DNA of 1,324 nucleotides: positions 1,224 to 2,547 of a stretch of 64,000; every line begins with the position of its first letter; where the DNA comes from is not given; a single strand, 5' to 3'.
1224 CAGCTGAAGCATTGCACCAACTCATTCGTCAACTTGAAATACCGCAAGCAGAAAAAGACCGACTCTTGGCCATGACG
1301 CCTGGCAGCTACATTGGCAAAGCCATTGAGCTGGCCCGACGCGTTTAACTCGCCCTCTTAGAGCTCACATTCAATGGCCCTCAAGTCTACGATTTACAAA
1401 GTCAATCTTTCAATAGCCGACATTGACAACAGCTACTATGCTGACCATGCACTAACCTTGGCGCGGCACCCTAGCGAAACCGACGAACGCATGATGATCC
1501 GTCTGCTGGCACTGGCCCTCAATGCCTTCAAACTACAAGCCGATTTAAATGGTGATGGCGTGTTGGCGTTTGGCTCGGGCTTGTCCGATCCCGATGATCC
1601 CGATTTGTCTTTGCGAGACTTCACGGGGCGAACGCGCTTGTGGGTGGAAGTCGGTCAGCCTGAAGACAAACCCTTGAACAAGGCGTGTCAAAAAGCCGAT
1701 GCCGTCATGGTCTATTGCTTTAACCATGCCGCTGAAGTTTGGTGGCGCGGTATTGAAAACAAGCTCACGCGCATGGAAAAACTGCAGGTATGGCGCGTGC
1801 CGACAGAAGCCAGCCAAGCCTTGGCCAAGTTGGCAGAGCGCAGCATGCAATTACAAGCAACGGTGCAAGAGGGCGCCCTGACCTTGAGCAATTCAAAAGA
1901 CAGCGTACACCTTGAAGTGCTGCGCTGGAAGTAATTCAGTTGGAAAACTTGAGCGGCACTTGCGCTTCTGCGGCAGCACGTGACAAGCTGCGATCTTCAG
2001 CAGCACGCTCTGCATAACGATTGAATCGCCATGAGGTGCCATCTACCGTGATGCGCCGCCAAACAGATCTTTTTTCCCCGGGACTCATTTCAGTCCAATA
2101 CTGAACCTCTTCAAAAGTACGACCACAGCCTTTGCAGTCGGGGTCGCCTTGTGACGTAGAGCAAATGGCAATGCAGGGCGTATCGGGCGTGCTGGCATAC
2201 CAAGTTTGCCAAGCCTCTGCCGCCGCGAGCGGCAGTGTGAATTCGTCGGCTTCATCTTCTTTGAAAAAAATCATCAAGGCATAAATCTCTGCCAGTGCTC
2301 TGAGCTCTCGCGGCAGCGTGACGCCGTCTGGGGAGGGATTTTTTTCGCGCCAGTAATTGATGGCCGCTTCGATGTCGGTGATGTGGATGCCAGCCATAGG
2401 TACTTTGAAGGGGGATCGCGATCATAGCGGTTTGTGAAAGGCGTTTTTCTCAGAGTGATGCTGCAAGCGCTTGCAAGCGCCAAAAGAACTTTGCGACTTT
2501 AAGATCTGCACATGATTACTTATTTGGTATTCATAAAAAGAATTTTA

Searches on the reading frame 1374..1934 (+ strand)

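Call 3: search_protein_families(library=pfam, proteins=[window:1374-1934:+], max_evalue=1)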
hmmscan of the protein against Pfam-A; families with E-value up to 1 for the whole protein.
window:1374-1934:+ (186 aa): 1 family
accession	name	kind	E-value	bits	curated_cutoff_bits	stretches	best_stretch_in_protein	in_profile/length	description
PF07152.18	YaeQ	-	1.1e-67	227.5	25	1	1-181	1-172/173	YaeQ protein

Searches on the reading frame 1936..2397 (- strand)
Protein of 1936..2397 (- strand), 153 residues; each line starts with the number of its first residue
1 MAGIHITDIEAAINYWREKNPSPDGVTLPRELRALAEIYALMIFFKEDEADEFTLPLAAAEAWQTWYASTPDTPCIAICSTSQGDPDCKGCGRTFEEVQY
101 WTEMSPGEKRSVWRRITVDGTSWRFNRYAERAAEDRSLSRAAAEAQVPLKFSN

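Call 3: search_protein_families(library=pfam, proteins=[window:1936-2397:-], max_evalue=1)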
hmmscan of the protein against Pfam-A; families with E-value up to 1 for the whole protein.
window:1936-2397:- (153 aa): 2 families
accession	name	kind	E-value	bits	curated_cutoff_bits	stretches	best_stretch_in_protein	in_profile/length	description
PF12512.13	DUF3717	-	9.5e-28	96.3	25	1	3-68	2-68/68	Protein of unknown function (DUF3717)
PF06945.18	DUF1289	-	5e-15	55.5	27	1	73-117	1-44/47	Protein of unknown function (DUF1289)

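Call 96: find_related_loci(query=window:1936-2397:-, collection=metagenome_contigs, flank=5000)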
Query window:1936-2397:- (153 aa) in metagenome_contigs; peptide patterns used: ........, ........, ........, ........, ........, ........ (x = any residue, [..] = any of these).
346 stretches matched a pattern; 222 encode a relative of the query (tblastn E <= 1e-3); the best 80 are kept; 80 distinct loci.
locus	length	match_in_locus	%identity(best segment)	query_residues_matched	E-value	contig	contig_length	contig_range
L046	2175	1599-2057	100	1-153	2e-107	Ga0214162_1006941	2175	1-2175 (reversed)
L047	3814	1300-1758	100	1-153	1e-103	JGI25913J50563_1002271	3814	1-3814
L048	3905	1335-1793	97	1-153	5e-101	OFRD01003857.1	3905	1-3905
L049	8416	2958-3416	97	1-153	2e-100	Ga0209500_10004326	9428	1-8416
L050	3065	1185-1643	97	1-153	2e-102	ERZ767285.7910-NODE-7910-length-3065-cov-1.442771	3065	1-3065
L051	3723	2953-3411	97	1-153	3e-101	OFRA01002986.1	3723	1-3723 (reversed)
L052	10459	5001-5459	97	1-153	5e-100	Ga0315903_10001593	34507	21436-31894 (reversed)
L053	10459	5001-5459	96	1-153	9e-100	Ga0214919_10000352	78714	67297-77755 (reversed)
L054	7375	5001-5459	97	1-153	3e-99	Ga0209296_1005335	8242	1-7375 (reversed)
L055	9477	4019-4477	95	1-153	2e-99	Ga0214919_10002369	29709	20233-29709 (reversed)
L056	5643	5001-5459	96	1-153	2e-99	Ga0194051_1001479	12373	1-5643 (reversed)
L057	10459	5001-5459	95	1-153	6e-99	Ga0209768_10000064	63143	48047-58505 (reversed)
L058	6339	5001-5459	95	1-153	9e-99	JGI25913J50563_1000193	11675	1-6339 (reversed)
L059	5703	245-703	95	1-153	2e-98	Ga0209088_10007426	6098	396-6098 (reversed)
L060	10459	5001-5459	94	1-153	1e-98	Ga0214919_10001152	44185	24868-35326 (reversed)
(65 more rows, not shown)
